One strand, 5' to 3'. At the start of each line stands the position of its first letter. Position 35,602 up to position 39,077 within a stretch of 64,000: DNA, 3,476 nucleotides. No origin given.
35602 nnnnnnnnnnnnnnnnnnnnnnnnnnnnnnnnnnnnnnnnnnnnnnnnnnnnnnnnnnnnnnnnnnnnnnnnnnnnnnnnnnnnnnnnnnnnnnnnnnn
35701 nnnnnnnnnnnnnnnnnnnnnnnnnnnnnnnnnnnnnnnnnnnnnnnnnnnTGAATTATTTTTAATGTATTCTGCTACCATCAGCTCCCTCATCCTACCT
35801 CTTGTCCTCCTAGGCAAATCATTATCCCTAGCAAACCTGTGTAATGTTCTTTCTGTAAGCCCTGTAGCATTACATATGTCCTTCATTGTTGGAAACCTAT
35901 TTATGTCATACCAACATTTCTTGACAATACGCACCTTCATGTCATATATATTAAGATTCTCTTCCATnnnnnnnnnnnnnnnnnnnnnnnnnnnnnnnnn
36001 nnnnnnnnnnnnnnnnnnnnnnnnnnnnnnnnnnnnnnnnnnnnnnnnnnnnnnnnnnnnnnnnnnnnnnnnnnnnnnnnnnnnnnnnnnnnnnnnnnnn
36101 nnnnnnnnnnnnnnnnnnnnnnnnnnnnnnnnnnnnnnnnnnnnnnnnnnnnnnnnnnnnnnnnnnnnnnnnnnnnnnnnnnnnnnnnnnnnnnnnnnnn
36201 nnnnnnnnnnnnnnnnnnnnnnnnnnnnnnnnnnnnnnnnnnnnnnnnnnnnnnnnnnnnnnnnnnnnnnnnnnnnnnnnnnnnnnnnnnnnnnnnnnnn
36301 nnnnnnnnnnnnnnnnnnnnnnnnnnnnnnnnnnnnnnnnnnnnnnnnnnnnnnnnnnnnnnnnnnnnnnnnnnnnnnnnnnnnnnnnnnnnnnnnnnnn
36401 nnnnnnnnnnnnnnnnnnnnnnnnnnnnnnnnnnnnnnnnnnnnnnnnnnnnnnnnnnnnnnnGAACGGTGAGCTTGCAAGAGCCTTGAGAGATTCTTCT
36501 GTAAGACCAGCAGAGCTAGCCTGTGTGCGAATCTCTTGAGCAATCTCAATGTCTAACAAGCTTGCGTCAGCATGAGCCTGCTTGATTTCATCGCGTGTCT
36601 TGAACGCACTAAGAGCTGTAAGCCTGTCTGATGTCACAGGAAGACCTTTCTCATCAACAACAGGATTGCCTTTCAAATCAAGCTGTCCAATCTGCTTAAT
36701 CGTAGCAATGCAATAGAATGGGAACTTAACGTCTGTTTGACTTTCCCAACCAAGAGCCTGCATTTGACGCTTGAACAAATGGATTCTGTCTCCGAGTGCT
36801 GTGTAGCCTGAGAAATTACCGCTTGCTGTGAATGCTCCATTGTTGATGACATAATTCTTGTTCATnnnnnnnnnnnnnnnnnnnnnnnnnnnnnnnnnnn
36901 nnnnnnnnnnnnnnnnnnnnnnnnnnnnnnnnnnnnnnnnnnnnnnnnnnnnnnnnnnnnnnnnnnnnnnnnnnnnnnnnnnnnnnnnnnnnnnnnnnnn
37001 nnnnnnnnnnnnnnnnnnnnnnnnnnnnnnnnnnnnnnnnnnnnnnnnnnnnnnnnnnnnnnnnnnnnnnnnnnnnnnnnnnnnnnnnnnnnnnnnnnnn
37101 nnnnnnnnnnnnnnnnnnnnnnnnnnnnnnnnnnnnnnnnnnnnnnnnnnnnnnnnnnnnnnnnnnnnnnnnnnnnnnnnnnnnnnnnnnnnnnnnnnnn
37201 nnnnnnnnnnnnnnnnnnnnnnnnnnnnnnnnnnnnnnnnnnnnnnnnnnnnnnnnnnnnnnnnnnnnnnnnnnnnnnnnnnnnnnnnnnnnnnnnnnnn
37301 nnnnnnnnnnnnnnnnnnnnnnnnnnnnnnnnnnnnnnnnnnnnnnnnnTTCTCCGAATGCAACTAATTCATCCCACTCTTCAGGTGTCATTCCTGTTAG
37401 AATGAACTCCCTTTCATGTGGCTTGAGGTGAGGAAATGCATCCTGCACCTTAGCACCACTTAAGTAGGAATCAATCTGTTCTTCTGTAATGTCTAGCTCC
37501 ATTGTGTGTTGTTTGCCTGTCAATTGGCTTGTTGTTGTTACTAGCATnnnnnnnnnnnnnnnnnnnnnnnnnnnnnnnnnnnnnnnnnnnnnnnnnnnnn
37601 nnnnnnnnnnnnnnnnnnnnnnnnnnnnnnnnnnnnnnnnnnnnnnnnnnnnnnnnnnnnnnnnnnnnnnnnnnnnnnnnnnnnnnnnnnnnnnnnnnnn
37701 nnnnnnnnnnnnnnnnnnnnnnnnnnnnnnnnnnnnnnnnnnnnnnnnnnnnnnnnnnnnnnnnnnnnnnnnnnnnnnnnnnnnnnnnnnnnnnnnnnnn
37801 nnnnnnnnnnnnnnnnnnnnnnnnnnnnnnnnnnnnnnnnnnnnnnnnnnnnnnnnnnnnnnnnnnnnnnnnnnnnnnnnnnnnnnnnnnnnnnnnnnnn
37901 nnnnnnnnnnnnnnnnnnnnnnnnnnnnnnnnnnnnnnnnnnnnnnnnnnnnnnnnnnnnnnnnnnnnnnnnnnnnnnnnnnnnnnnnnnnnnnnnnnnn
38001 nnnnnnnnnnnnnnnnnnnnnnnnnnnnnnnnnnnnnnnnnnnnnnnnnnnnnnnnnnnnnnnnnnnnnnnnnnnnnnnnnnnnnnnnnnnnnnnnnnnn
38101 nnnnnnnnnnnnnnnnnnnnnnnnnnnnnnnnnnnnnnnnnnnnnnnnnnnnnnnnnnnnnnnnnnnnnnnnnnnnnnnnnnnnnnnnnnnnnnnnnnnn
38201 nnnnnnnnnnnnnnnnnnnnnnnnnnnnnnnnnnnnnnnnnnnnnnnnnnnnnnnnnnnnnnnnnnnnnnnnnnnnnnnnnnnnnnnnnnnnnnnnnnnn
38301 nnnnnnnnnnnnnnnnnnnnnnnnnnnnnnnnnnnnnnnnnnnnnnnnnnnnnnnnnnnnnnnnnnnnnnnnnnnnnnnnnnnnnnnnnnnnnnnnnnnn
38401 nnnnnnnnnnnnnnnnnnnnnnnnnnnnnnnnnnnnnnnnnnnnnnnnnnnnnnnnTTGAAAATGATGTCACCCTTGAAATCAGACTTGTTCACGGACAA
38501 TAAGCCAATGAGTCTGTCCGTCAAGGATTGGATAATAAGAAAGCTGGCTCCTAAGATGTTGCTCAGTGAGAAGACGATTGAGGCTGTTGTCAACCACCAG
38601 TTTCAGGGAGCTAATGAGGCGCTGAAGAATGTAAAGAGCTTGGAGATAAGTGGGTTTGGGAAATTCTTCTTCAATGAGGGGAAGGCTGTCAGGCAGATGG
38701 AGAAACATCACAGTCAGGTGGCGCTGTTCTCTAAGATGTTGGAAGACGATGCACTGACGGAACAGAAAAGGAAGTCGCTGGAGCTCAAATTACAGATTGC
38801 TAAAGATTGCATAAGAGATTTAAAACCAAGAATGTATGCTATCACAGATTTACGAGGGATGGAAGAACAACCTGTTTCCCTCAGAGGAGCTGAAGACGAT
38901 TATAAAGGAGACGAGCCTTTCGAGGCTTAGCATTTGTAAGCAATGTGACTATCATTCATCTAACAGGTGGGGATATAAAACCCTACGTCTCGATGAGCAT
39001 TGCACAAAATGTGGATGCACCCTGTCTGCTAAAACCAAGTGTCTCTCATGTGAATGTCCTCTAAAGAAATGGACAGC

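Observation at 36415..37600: Three consecutive monocistronic leftward cassettes, each with a conserved upstream motif and its own intrinsic terminator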

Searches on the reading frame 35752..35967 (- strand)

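Call 9: search_protein_families(library=pfam, proteins=[window:35752-35967:-], max_evalue=0.1)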
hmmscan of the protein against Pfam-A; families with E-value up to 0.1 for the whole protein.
window:35752-35967:- (72 aa): 5 families
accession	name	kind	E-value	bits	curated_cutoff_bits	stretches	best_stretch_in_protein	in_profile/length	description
PF12728.13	HTH_17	-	0.0032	18.1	27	1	27-60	3-39/51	Helix-turn-helix domain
PF08328.16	ASL_C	-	0.036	14.6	35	1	23-68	70-115/115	Adenylosuccinate lyase C-terminal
PF13411.12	MerR_1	-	0.055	14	21.6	1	27-58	2-33/69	MerR HTH family regulatory protein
PF08280.17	HTH_Mga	-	0.087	13.3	23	0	27-42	21-36/59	M protein trans-acting positive regulator (MGA) HTH domain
PF05930.18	Phage_AlpA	-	0.093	13.1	21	0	27-55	5-33/51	Prophage CP4-57 regulatory protein (AlpA)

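Call 10: search_protein_families(library=phrogs, proteins=[window:35752-35967:-], max_evalue=0.01)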
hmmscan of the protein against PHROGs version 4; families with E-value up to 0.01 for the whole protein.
window:35752-35967:- (72 aa): 1 family
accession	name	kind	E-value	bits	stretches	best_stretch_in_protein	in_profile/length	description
phrog_66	-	integration and excision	0.0019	18.9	1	23-71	91-143/412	excisionase and transcriptional regulator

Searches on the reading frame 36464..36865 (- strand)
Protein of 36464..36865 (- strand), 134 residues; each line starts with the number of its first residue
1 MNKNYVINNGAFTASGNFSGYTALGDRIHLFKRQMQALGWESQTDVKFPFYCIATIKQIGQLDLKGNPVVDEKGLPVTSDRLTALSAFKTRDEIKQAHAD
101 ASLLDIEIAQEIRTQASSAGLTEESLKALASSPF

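Call 9: search_protein_families(library=pfam, proteins=[window:36464-36865:-], max_evalue=0.1)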
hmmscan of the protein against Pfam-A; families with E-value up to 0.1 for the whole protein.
window:36464-36865:- (134 aa): 0 families

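Call 10: search_protein_families(library=phrogs, proteins=[window:36464-36865:-], max_evalue=0.01)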
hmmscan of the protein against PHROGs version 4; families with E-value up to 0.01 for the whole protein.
window:36464-36865:- (134 aa): 0 families

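Call 17: find_related_loci(query=window:36464-36865:-, collection=viral_contigs, flank=4000)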
Query window:36464-36865:- (134 aa) in viral_contigs; peptide patterns used: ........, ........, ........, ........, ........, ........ (x = any residue, [..] = any of these).
21 stretches matched a pattern; 6 encode a relative of the query (tblastn E <= 1e-3); 6 distinct loci.
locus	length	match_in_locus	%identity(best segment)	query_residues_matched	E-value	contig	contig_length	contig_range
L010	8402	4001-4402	84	1-134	1e-77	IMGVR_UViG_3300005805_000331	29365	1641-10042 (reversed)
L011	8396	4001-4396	75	3-134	1e-68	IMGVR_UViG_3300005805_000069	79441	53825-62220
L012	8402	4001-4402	73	1-134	2e-68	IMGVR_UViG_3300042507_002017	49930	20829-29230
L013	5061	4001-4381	65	1-134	1e-56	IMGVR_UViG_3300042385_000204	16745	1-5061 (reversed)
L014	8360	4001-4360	57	3-129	3e-46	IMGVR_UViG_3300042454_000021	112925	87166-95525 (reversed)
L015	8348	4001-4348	28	1-131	6e-6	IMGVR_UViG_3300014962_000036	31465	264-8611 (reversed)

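Call 62: find_homologous_proteins(query=window:36464-36865:-, max_evalue=0.001)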
Query window:36464-36865:- (134 aa): 365 proteins with E <= 0.001 among 469 candidates; the best 120 are listed.
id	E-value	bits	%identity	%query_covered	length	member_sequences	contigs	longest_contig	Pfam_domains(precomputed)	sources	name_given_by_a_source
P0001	3.0e-80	284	99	100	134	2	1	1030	-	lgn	-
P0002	2.0e-75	269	94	100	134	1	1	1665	-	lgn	-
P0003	3.6e-70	252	87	100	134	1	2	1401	-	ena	-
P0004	3.5e-68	245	84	100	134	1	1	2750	-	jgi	jgi:hypothetical protein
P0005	1.3e-67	244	84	100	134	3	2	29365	-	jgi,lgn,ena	-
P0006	1.3e-66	240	83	100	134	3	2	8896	-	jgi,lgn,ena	-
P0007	6.5e-66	238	80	100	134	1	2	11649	-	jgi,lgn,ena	jgi:hypothetical protein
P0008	2.8e-65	236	83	99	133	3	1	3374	-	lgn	-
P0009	6.3e-65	235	82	100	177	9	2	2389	-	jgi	jgi:hypothetical protein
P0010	4.5e-64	232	78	100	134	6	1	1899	-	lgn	-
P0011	2.9e-63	230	79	100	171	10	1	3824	-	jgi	jgi:hypothetical protein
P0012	2.2e-62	227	79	99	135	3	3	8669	-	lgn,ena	-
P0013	6.5e-62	225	79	100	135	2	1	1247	-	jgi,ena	jgi:hypothetical protein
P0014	1.2e-61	224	78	100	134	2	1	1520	-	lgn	-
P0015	1.6e-61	224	76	100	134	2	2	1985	-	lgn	-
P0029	6.8e-60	219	77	100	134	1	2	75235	-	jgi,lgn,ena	jgi:hypothetical protein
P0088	1.8e-56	208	78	90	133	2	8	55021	-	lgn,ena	-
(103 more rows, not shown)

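Call 63: find_encoding_contigs(protein=P0006, flank=4000, max_places=2)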
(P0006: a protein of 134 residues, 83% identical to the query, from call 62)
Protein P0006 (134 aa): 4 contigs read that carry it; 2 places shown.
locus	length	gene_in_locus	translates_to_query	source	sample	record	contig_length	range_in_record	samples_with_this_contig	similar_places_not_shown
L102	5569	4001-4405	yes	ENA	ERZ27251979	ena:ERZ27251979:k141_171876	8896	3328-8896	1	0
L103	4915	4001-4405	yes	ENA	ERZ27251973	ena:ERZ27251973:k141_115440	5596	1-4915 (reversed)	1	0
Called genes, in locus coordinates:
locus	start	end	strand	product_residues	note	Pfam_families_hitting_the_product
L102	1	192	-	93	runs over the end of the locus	-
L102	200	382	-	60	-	-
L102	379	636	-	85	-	-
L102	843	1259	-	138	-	PF00216:Bac_DNA_binding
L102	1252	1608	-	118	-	-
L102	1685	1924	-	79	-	-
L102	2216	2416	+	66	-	-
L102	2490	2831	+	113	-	-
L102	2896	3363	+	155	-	-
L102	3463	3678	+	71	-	-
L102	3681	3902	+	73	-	-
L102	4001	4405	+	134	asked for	-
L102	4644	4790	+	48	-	-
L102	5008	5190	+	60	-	-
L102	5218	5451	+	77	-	-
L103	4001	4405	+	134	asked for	-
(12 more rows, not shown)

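Call 64: find_encoding_contigs(protein=P0007, flank=4000, max_places=2)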
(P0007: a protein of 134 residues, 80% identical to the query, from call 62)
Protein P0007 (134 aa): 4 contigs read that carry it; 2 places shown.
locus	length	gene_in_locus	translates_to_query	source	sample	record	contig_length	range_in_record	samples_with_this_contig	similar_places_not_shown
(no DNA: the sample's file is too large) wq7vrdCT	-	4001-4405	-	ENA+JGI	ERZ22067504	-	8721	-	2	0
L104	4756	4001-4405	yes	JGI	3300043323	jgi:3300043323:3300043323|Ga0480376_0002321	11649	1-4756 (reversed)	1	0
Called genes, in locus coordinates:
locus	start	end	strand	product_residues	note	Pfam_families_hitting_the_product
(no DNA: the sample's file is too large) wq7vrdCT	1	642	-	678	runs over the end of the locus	-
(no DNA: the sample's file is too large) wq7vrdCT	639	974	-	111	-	-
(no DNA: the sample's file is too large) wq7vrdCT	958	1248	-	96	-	-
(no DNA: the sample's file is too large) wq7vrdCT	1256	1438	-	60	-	-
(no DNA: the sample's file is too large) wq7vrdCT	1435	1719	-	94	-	-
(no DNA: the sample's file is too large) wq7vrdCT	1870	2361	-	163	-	PF00216:Bac_DNA_binding (weak)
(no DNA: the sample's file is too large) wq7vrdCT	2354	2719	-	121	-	-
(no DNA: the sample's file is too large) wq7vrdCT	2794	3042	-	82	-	-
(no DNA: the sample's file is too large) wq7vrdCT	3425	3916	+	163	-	-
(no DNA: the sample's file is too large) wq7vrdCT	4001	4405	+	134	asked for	-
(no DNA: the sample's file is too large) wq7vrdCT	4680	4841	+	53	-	-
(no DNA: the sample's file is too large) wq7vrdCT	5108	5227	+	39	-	-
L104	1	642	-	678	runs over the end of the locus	-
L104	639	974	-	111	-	-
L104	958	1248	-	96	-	-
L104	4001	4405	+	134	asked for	-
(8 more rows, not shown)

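Call 65: find_encoding_contigs(protein=P0029, flank=4000, max_places=2)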
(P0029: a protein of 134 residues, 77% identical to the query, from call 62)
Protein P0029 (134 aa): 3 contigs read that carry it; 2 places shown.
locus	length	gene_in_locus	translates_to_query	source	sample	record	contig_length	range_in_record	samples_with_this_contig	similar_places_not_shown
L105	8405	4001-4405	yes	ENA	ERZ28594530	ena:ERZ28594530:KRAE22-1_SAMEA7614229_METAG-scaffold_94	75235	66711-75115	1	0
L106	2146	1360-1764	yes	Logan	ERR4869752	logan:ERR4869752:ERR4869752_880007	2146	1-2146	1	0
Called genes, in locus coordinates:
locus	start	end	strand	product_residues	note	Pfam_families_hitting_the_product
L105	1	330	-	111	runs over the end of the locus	-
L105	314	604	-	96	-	-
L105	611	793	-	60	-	-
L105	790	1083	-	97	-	-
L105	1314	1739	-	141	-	PF00216:Bac_DNA_binding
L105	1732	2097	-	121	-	-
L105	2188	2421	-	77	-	-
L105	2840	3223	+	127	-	-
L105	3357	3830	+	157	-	-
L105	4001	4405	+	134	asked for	-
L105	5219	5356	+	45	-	-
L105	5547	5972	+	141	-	-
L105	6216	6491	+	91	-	-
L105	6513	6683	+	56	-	-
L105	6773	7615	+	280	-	-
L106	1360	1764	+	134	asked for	-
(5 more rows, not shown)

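Call 66: find_encoding_contigs(protein=P0088, flank=4000, max_places=2)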
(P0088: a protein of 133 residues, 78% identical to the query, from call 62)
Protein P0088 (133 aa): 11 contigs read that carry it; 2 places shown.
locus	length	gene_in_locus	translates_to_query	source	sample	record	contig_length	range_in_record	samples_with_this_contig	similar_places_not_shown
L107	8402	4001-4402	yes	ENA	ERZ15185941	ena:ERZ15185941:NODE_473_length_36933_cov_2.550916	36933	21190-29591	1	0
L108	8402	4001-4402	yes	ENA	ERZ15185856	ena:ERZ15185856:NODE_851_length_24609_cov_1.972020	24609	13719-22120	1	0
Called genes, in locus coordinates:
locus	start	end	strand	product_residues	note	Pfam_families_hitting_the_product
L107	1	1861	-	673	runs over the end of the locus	-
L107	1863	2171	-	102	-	-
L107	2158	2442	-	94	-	-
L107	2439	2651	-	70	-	-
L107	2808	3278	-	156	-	-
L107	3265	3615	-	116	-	-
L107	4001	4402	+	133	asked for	-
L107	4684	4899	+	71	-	-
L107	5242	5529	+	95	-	-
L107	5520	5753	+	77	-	-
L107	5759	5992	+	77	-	-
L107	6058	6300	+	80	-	-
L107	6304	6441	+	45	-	-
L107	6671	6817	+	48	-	-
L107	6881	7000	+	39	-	-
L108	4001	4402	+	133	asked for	-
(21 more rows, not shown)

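Call 84: predict_structure(alignment_id=A4)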
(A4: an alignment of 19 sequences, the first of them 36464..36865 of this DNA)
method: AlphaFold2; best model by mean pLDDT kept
length: 134 residues; sequences in the alignment: 19
mean_pLDDT: 83.7   pTM: 0.60
mean pLDDT of the five models: 83.7, 81.8, 81.6, 79.6, 71.9
residues with pLDDT >= 90: 42; 70-90: 81; 50-70: 9; < 50: 2
segments of 3 or more residues with pLDDT < 50: none
pLDDT, mean of each block of 10 residues (from residue 1): 85 90 90 90 91 89 85 87 89 83 75 77 69 49
secondary structure, 60 per line:
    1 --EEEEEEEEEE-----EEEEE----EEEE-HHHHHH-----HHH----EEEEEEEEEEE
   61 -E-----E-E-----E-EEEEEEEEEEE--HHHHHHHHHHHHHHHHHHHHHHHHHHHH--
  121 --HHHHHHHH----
elements in order: E3-12 E18-22 E27-30 H32-37 E50-60 E78-88 H91-118 H123-130

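Call 88: fold_search(model_id=the predicted structure, library=pdb)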
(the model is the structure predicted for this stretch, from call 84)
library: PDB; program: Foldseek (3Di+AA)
matches with E <= 10: 624; with E <= 0.001: 0
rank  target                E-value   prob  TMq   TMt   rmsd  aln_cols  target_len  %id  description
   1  6zxg_j                4.0e-02  0.97  0.34  0.38   7.5       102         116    9  Cryo-EM structure of a late human pre-40S ribosomal subunit - State H1 (released 2020-12-02)
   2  3udg_A                5.0e-02  0.96  0.36  0.25   6.0       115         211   15  Structure of Deinococcus radiodurans SSB bound to ssDNA (released 2012-05-16)
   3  3tqy_A                7.4e-02  0.94  0.32  0.37   7.8       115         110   12  Structure of a single-stranded DNA-binding protein (ssb), from Coxiella burnetii (released 2011-09-21)
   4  7f5z_B                7.4e-02  0.91  0.33  0.36   7.5       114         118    8  Crystal structure of the single-stranded dna-binding protein from Mycobacterium tuberculosis- Form III (released 2022-05-11)
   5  7d8j_A                7.4e-02  0.85  0.32  0.37   8.5       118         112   14  S. aureus SsbB with 5-FU (released 2020-12-23)
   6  8gw5_A                8.2e-02  0.94  0.34  0.43   7.1       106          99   10  Crystal structure of SaSsbA complexed with glycerol (released 2023-09-20)
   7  8txr_B                9.2e-02  0.95  0.36  0.18   8.8       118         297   14  E. coli ExoVII(H238A) (released 2024-01-31)
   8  3ina_A                1.0e-01  0.60  0.19  0.08  13.8        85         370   18  Crystal structure of heparin lyase I H151A mutant complexed with a dodecasaccharide heparin (released 2009-09-29)
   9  3udg_B                1.1e-01  0.95  0.38  0.26   4.8       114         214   11  Structure of Deinococcus radiodurans SSB bound to ssDNA (released 2012-05-16)
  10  3tqy_C                1.2e-01  0.87  0.33  0.38   7.6       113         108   12  Structure of a single-stranded DNA-binding protein (ssb), from Coxiella burnetii (released 2011-09-21)
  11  2vw9_B                1.2e-01  0.77  0.29  0.35   8.3       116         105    9  Single stranded DNA binding protein complex from Helicobacter pylori (released 2009-06-02)
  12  8hkx_AS4E             1.2e-01  0.66  0.27  0.16  14.3       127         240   12  Cryo-EM Structures and Translocation Mechanism of Crenarchaeota Ribosome (released 2023-08-16)
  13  8txr_C                1.3e-01  0.91  0.38  0.14   7.0       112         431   14  E. coli ExoVII(H238A) (released 2024-01-31)
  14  7dep_A                1.3e-01  0.85  0.32  0.40   6.8       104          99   10  S. aureus SsbB with 5-FU (released 2020-12-23)
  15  9grw_B                1.3e-01  0.63  0.20  0.08  13.7        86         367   19  Structure of Heparinase I from Bacteroides eggerthii in complex with calcium cofactor (released 2025-09-24)
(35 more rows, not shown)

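Call 90: find_related_loci(query=A4, collection=metagenome_contigs, flank=3000)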
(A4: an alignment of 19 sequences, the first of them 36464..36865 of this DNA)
Query A4 (134 aa) in metagenome_contigs; peptide patterns used: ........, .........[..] (x = any residue, [..] = any of these).
356 stretches matched a pattern; 108 encode a relative of the query (tblastn E <= 1e-3); the best 80 are kept; 80 distinct loci.
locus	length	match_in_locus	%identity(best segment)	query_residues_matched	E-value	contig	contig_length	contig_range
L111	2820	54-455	100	1-134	8e-92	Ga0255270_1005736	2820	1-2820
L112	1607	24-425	100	1-134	2e-95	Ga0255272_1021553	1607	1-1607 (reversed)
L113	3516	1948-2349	83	1-134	7e-76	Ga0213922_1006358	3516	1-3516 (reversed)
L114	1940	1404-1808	79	1-134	2e-72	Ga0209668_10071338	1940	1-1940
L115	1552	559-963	77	1-134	2e-72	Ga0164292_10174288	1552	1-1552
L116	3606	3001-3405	76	1-134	2e-68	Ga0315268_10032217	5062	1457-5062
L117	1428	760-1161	73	1-134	3e-71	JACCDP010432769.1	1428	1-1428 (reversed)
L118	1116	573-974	74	1-134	1e-72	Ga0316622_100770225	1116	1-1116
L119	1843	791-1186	75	3-134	5e-70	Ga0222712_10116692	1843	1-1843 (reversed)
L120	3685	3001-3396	74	3-134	2e-67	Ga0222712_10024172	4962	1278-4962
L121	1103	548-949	72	1-134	3e-72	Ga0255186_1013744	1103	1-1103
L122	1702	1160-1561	74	1-134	1e-69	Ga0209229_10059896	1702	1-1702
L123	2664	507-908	72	1-134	6e-68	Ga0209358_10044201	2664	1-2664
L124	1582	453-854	72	1-134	1e-69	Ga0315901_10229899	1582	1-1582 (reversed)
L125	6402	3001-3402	72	1-134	7e-67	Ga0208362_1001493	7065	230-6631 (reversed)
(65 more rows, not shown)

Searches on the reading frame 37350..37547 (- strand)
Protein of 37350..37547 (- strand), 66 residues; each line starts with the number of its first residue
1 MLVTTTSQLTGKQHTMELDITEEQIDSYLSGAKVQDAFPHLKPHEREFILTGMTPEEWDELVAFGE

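Call 9: search_protein_families(library=pfam, proteins=[window:37350-37547:-], max_evalue=0.1)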
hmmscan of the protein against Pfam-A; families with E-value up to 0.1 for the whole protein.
window:37350-37547:- (66 aa): 0 families

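Call 10: search_protein_families(library=phrogs, proteins=[window:37350-37547:-], max_evalue=0.01)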
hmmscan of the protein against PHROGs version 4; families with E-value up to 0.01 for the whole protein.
window:37350-37547:- (66 aa): 1 family
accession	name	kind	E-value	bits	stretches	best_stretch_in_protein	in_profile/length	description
phrog_20898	-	unknown function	1.5e-22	80.7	1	2-63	32-93/99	-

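Call 16: find_related_loci(query=window:37350-37547:-, collection=viral_contigs, flank=4000)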
Query window:37350-37547:- (66 aa) in viral_contigs; peptide patterns used: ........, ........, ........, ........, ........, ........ (x = any residue, [..] = any of these).
88 stretches matched a pattern; 9 encode a relative of the query (tblastn E <= 1e-3); 9 distinct loci.
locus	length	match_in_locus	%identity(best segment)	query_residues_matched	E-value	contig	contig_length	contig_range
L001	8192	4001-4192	56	1-66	1e-20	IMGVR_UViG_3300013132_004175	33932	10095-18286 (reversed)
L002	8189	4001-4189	58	1-65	3e-20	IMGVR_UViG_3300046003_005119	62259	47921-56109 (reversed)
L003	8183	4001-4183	57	1-61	2e-19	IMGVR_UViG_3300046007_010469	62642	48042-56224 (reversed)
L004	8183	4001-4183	57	1-61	2e-19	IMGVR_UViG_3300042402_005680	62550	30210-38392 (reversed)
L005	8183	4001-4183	57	1-61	2e-19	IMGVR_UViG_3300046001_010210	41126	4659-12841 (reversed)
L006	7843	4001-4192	55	1-66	7e-18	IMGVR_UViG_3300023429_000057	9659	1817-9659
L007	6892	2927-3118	55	1-66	7e-18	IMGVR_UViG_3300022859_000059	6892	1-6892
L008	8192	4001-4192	55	1-66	2e-17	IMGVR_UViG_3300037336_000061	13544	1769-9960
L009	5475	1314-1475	46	5-61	3e-12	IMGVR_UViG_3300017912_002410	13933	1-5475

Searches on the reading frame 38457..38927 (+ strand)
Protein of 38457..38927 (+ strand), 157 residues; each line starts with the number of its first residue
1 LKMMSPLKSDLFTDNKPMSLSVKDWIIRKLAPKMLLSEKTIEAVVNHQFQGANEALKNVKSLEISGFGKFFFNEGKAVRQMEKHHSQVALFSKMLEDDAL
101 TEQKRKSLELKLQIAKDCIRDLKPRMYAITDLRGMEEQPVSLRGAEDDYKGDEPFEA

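Call 9: search_protein_families(library=pfam, proteins=[window:38457-38927:+], max_evalue=0.1)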
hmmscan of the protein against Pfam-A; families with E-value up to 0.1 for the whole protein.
window:38457-38927:+ (157 aa): 3 families
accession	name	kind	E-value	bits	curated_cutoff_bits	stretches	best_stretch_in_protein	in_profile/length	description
PF00216.26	Bac_DNA_binding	-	1.3e-06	29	22.4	1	23-77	3-57/90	Bacterial DNA-binding protein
PF14908.11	HU-CCDC81_euk_1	-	0.059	13.9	26.1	1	35-79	18-57/89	CCDC81 eukaryotic HU domain 1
PF18175.6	HU-CCDC81_bac_2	-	0.07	13.5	35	0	37-75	14-52/70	CCDC81-like prokaryotic HU domain 2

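Call 10: search_protein_families(library=phrogs, proteins=[window:38457-38927:+], max_evalue=0.01)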
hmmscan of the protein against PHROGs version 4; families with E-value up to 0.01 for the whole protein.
window:38457-38927:+ (157 aa): 1 family
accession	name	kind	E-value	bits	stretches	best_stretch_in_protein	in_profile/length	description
phrog_379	-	DNA, RNA and nucleotide metabolism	7.4e-05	23.3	1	15-74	24-83/138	DNA binding protein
